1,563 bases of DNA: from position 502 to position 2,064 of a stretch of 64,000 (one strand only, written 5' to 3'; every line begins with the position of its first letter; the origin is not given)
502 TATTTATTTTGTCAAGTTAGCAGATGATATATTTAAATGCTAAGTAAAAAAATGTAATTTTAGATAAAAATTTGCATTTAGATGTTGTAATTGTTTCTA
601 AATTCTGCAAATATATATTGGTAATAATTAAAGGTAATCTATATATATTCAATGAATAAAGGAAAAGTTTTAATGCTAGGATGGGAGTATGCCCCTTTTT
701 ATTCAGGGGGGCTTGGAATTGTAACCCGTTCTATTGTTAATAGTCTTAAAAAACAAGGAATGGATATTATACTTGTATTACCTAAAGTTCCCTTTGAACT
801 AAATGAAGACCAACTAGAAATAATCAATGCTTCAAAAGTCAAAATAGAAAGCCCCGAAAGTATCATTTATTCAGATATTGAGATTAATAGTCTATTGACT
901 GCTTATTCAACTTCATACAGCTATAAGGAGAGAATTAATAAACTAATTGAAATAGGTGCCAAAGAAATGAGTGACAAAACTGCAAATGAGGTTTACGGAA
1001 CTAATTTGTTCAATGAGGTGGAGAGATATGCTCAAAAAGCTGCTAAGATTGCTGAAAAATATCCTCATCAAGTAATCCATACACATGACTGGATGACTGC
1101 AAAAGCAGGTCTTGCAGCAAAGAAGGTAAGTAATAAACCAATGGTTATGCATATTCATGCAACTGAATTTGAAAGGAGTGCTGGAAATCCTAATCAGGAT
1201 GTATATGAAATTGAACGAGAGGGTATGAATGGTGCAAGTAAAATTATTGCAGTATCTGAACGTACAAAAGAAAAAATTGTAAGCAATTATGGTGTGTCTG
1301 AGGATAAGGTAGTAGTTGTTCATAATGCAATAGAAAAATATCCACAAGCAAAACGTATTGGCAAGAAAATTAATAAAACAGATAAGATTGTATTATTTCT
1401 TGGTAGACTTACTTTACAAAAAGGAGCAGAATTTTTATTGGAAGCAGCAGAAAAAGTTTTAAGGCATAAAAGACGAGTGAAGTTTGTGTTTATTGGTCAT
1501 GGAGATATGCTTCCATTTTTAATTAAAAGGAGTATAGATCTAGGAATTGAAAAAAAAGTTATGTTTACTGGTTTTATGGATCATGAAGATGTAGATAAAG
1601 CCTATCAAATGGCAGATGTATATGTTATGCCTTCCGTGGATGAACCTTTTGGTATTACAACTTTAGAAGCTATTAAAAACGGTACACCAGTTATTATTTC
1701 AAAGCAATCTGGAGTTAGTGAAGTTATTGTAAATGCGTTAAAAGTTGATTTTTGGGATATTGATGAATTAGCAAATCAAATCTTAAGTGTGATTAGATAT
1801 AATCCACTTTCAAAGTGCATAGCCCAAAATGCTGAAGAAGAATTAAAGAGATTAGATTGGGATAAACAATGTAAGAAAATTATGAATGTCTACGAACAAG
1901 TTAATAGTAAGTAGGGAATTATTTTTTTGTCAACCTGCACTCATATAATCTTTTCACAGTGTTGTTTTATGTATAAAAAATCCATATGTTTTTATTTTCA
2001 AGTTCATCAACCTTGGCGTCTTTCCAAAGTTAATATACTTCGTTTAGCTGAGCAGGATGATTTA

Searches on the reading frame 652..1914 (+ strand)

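Call 19: search_protein_families(library=pfam, proteins=[window:652-1914:+], max_evalue=0.001)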
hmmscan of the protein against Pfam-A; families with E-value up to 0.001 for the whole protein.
window:652-1914:+ (420 aa): 8 families
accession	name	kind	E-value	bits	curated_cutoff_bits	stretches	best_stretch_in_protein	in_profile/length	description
PF00534.26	Glycos_transf_1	-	1.1e-37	129.6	26.4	1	237-396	8-171/172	Glycosyl transferases group 1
PF13692.12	Glyco_trans_1_4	-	1.3e-29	103.7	27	1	245-381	2-140/142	Glycosyl transferases group 1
PF20706.3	GT4-conflict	-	3e-21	76.3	26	1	128-365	72-326/385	Family 4 Glycosyltransferase in conflict systems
PF13439.12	Glyco_transf_4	-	3.3e-21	76.5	28.5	1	125-227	59-166/170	Glycosyltransferase Family 4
PF08323.17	Glyco_transf_5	-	3.6e-21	76.4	22.7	1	5-214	1-230/239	Starch synthase catalytic domain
PF13579.12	Glyco_trans_4_4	-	3.5e-13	50.6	29.7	1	123-225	57-157/158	Glycosyl transferase 4-like domain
PF13477.12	Glyco_trans_4_2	-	7.1e-05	23.4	23.4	0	127-202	63-139/139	Glycosyl transferase 4-like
PF00982.27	Glyco_transf_20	-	0.00085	18.6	32.5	0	309-382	360-438/473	Glycosyltransferase family 20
